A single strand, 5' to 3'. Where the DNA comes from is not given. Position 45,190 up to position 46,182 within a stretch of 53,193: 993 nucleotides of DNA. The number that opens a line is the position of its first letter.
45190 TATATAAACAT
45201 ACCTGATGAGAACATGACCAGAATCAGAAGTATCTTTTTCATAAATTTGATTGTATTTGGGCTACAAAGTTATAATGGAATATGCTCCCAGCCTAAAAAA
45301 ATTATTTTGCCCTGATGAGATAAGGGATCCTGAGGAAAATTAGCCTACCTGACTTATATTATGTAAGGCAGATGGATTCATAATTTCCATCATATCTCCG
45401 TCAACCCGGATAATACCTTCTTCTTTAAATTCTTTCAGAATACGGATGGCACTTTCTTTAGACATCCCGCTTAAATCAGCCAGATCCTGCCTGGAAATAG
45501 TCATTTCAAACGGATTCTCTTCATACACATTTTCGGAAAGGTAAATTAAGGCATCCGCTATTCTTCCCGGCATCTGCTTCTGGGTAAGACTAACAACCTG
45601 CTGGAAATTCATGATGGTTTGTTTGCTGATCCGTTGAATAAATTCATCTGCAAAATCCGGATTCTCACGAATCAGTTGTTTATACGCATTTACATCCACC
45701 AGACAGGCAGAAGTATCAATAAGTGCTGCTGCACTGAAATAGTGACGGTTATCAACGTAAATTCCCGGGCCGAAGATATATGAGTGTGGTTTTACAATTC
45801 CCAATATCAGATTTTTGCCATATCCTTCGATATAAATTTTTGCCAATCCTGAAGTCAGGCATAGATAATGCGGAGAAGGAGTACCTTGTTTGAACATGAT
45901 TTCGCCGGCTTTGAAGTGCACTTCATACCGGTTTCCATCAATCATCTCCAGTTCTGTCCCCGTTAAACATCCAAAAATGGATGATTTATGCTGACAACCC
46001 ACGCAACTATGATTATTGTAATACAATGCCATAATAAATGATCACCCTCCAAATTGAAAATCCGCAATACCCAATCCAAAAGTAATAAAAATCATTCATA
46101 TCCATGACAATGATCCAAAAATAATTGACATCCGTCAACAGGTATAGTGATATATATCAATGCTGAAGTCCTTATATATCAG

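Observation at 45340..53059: Candidate undescribed respiratory/electron-export module: heptahaem cytochrome c, cytochrome b, TAT Fe-S, NrfD-like and unknown anchored protein, plus two soluble cytochromes c, with no catalytic subunit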

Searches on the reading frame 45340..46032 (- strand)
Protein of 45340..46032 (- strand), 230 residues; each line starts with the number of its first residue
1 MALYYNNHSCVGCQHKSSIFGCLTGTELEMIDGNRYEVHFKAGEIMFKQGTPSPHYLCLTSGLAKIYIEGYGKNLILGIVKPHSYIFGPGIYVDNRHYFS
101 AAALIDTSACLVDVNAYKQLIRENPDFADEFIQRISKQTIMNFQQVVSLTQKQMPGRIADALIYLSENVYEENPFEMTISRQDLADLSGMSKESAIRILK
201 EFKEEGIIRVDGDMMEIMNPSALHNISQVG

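Call 3: search_protein_families(library=pfam, proteins=[window:45340-46032:-], max_evalue=0.01)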
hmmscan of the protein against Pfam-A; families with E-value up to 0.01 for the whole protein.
window:45340-46032:- (230 aa): 6 families
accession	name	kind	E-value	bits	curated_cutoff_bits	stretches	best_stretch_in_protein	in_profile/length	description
PF13545.12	HTH_Crp_2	-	4.2e-15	55.9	27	1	156-225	1-69/70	Crp-like helix-turn-helix domain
PF00027.35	cNMP_binding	-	3.5e-10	40.2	27.5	1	38-124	2-89/89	Cyclic nucleotide-binding domain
PF00325.26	Crp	-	1.8e-05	24.8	21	1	178-208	2-32/32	Bacterial regulatory proteins, crp family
PF13412.12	HTH_24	-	0.00047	20.1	21.9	1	179-209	18-48/48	Winged helix-turn-helix DNA-binding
PF22451.2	NirdL-like_HTH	-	0.0036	17.3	27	1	183-209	21-47/47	Siroheme decarboxylase NirDL-like HTH domain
PF25213.1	HVO_A0261_N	-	0.0038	17.5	35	1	178-212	24-58/86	HVO_A0261 N-terminal domain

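Call 4: search_protein_families(library=ncbifam, proteins=[window:45340-46032:-], max_evalue=0.01)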
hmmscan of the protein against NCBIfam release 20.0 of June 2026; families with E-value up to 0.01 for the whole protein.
window:45340-46032:- (230 aa): 10 families
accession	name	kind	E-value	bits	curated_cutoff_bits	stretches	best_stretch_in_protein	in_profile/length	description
NF008732.0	PRK11753.1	equivalog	1.6e-13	50.6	266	1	41-216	29-209/214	cAMP-activated global transcriptional regulator CRP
NF006901.0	PRK09392.1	equivalog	8.6e-12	44.9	211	1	19-227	14-221/236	transcriptional activator FtrB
NF008365.0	PRK11161.1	subfamily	4.9e-11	42.4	228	1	39-227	51-243/250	fumarate/nitrate reduction transcriptional regulator Fnr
NF050806.1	TransRegFixKCaul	equivalog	5.8e-11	42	300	1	41-210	29-196/215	transcriptional regulator FixK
NF010499.0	PRK13918.1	equivalog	1.7e-10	40.7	274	1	37-228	14-202/205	CRP/FNR family transcriptional regulator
NF045989.1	TransRegFnrLRhodb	equivalog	6.3e-10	38.7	300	1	7-214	7-221/245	transcriptional regulator FnrL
NF007707.0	PRK10402.1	subfamily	2e-07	30.9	180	1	38-227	34-218/226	transcriptional regulator YeiL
NF052518.1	TransRegLdrP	equivalog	2.5e-06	27.6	300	1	40-222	4-183/195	transcriptional regulator LdrP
TIGR03697.1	NtcA_cyano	equivalog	4e-05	23.5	244.95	1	97-223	58-188/193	global nitrogen regulator NtcA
NF053664.1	TransRegPtrACyano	equivalog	0.0031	16.8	300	1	62-215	36-187/196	Crp/Fnr family transcriptional regulator PtrA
